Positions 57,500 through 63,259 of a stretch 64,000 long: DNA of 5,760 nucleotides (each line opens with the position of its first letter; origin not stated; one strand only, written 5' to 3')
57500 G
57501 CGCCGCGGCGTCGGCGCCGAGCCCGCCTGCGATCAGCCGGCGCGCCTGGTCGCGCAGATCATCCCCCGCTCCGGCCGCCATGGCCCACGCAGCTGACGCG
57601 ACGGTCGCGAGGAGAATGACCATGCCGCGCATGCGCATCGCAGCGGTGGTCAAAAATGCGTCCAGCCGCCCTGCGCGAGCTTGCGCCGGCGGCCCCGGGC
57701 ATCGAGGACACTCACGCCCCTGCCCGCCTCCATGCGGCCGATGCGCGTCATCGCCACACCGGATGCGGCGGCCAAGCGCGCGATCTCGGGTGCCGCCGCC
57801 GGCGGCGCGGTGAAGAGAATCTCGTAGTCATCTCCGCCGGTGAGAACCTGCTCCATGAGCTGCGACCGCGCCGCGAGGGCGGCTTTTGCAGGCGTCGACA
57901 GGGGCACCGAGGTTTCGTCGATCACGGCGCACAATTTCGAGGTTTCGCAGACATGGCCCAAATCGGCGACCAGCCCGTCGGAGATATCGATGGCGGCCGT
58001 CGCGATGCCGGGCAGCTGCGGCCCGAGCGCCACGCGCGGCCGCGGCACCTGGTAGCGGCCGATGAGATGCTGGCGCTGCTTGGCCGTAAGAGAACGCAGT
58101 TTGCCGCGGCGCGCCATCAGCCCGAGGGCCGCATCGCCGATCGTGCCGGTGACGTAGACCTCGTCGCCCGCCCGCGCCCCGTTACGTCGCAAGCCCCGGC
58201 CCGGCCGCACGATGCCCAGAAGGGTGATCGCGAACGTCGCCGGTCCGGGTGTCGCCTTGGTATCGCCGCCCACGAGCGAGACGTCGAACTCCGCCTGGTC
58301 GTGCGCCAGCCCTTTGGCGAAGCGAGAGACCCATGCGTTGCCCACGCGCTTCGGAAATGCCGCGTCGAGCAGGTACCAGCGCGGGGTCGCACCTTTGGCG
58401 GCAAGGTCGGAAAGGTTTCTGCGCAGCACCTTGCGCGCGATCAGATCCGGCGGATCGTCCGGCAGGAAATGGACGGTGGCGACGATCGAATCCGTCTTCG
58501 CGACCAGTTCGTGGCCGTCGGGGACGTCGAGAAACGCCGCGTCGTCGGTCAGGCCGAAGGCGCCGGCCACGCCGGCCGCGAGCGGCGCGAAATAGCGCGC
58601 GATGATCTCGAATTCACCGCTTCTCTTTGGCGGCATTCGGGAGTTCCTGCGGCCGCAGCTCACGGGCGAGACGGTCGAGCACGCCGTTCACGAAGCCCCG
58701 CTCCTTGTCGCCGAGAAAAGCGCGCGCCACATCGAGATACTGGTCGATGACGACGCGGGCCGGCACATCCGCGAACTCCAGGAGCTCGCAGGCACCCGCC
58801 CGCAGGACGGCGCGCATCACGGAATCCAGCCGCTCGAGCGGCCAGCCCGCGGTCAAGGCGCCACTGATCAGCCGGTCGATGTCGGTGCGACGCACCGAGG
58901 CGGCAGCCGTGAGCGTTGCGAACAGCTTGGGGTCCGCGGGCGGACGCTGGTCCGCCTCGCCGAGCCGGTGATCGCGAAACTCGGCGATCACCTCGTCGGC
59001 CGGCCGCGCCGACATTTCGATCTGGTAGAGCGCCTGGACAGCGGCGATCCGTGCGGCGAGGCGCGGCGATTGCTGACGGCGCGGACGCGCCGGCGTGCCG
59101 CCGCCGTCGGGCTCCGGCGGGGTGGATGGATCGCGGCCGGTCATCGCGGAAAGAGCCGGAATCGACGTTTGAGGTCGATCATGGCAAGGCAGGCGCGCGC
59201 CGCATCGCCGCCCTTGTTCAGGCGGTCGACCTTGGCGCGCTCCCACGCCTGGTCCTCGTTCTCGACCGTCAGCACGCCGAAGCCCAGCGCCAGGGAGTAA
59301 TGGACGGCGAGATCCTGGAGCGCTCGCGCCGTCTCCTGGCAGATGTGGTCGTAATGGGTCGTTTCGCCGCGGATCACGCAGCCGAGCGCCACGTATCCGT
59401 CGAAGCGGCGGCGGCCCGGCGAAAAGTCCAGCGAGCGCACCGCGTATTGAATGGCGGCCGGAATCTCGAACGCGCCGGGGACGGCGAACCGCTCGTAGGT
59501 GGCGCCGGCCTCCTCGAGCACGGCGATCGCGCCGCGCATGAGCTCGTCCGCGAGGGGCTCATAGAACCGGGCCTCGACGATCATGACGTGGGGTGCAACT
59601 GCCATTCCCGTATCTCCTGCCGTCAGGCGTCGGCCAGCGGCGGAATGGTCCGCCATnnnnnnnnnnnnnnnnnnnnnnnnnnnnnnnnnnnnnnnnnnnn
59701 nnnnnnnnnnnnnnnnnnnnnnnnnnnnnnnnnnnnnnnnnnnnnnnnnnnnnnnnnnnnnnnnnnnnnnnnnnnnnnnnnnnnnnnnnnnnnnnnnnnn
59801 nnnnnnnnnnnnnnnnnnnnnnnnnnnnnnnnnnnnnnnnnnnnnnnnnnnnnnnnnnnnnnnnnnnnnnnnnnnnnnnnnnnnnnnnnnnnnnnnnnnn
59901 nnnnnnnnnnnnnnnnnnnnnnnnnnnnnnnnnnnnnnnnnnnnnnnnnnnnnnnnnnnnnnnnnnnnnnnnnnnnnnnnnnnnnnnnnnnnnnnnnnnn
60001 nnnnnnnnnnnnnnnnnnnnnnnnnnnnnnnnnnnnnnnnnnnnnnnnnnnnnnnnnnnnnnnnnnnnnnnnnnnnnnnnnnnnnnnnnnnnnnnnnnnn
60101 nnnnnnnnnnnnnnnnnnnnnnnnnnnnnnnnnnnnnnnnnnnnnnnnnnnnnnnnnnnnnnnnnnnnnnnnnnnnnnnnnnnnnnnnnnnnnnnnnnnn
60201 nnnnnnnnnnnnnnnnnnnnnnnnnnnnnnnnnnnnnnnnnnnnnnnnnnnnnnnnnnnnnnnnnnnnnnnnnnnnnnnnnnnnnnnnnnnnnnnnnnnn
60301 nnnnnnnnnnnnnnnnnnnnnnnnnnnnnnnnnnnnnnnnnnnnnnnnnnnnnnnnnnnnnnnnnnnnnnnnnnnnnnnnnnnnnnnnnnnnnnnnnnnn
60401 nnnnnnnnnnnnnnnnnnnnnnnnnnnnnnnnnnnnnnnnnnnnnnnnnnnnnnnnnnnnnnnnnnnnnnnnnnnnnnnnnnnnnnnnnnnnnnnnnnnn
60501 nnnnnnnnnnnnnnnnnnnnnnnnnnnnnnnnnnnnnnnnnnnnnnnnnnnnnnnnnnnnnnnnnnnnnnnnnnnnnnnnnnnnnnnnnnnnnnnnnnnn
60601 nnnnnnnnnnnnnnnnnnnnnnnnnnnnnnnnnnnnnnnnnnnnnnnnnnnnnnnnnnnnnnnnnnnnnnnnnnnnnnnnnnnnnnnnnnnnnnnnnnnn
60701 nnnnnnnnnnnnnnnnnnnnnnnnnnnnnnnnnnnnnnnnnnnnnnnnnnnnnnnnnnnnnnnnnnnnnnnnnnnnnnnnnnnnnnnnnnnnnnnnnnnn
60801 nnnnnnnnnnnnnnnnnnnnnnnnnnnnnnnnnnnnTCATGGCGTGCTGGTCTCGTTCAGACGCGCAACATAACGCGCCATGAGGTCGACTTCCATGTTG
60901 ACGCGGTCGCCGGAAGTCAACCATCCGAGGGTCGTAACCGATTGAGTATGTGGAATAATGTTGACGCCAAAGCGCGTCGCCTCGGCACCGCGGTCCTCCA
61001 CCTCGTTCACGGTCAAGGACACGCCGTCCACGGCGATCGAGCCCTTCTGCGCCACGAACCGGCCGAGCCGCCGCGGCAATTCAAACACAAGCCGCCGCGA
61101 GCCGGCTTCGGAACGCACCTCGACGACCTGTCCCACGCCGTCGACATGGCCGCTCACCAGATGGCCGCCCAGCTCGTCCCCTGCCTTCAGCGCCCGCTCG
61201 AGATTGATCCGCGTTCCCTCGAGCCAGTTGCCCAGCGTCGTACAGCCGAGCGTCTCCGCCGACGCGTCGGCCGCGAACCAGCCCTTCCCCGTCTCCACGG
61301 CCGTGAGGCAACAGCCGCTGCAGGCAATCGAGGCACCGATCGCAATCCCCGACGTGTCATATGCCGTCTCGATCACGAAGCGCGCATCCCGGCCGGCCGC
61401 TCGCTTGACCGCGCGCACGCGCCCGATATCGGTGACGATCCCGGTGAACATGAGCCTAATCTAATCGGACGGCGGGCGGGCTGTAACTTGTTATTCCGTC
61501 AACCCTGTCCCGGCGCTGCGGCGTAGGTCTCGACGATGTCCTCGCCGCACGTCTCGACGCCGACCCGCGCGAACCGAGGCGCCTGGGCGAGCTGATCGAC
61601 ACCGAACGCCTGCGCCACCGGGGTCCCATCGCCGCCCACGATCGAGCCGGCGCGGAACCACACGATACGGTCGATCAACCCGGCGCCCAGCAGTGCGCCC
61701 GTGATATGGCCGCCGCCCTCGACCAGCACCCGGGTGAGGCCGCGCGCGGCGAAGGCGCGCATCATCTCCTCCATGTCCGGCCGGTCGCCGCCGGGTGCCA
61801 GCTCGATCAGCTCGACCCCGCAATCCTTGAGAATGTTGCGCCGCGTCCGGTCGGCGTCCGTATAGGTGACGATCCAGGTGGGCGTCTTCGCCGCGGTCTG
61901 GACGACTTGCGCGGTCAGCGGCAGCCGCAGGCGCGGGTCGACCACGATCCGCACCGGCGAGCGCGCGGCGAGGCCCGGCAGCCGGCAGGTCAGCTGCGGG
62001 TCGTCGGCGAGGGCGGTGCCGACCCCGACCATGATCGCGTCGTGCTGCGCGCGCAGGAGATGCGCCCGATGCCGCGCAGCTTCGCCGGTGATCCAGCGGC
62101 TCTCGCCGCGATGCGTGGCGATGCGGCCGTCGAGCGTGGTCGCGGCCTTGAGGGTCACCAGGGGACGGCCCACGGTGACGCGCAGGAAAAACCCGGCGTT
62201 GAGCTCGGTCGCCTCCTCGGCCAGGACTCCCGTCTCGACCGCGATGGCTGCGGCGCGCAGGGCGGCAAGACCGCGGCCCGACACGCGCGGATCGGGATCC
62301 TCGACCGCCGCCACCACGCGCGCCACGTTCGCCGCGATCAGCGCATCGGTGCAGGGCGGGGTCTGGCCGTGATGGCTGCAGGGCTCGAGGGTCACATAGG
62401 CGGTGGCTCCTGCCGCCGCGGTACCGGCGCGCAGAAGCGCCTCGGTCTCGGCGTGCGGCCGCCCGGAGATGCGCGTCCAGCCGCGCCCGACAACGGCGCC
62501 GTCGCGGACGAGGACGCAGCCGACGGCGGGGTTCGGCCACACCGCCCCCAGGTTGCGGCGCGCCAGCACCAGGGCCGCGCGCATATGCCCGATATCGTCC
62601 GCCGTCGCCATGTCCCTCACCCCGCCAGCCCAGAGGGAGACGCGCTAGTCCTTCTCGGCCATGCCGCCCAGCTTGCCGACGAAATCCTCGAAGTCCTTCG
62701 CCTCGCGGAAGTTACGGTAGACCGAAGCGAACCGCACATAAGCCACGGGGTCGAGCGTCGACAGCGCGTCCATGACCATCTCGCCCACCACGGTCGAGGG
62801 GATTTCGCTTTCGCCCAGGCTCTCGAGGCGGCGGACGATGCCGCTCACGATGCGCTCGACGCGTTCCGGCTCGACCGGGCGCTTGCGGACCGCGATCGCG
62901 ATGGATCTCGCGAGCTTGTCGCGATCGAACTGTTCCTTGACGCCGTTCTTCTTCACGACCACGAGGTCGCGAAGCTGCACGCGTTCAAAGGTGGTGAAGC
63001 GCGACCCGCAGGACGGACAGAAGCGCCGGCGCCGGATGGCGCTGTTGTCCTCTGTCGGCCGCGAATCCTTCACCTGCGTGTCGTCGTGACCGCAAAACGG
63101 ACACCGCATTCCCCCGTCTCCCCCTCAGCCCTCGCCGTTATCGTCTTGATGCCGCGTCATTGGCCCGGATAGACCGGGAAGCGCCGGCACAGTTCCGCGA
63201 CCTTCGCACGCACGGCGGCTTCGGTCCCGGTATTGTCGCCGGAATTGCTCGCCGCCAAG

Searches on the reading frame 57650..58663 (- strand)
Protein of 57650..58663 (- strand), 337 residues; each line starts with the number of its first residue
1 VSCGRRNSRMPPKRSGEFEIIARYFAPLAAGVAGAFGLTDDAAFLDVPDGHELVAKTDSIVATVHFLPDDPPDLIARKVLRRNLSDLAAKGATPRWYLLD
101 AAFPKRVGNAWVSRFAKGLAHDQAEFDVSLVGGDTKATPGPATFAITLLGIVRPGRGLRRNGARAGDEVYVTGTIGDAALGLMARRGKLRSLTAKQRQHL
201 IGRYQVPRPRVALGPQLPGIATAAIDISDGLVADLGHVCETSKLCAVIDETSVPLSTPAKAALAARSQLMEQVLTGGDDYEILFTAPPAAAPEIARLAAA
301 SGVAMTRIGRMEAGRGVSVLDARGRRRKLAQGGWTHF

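Call 30: search_protein_families(library=pfam, proteins=[window:57650-58663:-])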
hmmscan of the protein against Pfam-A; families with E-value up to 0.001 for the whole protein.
window:57650-58663:- (337 aa): 2 families
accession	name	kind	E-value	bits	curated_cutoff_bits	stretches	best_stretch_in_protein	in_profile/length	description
PF00586.29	AIRS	-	7.4e-25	88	24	1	40-152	2-112/112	AIR synthase related protein, N-terminal domain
PF02769.27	AIRS_C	-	2.2e-11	44.6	23.1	1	164-319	1-153/156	AIR synthase related protein, C-terminal domain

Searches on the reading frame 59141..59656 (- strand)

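Call 30: search_protein_families(library=pfam, proteins=[window:59141-59656:-])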
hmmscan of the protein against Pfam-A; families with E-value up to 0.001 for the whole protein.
window:59141-59656:- (171 aa): 1 family
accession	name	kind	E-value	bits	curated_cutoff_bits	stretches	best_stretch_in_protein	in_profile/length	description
PF00885.24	DMRL_synthase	-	8.3e-44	149.3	26.7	1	23-163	3-138/139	6,7-dimethyl-8-ribityllumazine synthase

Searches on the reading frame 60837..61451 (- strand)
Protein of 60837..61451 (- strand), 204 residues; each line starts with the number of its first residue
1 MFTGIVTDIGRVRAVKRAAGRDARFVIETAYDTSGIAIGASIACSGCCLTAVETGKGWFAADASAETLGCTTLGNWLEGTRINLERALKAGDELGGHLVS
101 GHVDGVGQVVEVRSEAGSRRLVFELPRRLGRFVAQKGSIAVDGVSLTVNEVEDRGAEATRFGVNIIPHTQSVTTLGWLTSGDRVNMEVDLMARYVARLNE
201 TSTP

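Call 30: search_protein_families(library=pfam, proteins=[window:60837-61451:-])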
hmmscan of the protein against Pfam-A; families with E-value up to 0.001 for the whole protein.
window:60837-61451:- (204 aa): 1 family
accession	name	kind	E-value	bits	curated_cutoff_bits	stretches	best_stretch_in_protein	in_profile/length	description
PF00677.23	Lum_binding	-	2e-48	162.8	27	2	100-189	1-86/86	Lumazine binding domain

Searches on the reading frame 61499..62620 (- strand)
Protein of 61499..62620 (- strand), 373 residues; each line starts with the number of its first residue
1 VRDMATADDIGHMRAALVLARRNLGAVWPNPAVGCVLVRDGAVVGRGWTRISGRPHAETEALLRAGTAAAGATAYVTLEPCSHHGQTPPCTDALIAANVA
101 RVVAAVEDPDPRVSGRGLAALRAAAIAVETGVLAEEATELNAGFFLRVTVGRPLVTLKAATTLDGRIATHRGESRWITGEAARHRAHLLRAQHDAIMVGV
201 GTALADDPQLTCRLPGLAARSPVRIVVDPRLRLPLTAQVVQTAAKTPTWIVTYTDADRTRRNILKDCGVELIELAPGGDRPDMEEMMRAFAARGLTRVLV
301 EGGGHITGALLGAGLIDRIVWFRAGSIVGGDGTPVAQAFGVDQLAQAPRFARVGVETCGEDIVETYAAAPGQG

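Call 30: search_protein_families(library=pfam, proteins=[window:61499-62620:-])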
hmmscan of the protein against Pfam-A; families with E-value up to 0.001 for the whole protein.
window:61499-62620:- (373 aa): 3 families
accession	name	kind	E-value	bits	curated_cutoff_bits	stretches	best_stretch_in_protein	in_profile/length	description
PF01872.23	RibD_C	-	2.6e-50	171.4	24.1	1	153-363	1-196/197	RibD C-terminal domain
PF00383.29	dCMP_cyt_deam_1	-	2.1e-14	53.7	25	1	11-105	6-101/102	Cytidine and deoxycytidylate deaminase zinc-binding region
PF14437.12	MafB19-deam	-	4.5e-10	40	27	1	32-146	24-139/142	MafB19-like deaminase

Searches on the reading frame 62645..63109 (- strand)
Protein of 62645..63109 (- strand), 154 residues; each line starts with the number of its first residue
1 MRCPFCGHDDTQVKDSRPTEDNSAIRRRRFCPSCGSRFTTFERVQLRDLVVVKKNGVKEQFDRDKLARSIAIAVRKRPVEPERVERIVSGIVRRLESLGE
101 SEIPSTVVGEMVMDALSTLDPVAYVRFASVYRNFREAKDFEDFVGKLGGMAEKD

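Call 30: search_protein_families(library=pfam, proteins=[window:62645-63109:-])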
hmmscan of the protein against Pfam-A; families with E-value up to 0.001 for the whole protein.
window:62645-63109:- (154 aa): 3 families
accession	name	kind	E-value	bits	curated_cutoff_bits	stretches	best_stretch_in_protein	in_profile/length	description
PF03477.21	ATP-cone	-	8.4e-22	78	25.8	1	50-136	2-87/88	ATP cone domain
PF22811.2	Zn_ribbon_NrdR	-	2.3e-21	75.9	27.2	1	1-42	1-42/42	Transcriptional repressor NrdR-like, N-terminal domain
PF08271.17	Zn_Ribbon_TF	-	0.00034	20.5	29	0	1-16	1-15/43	TFIIB zinc-binding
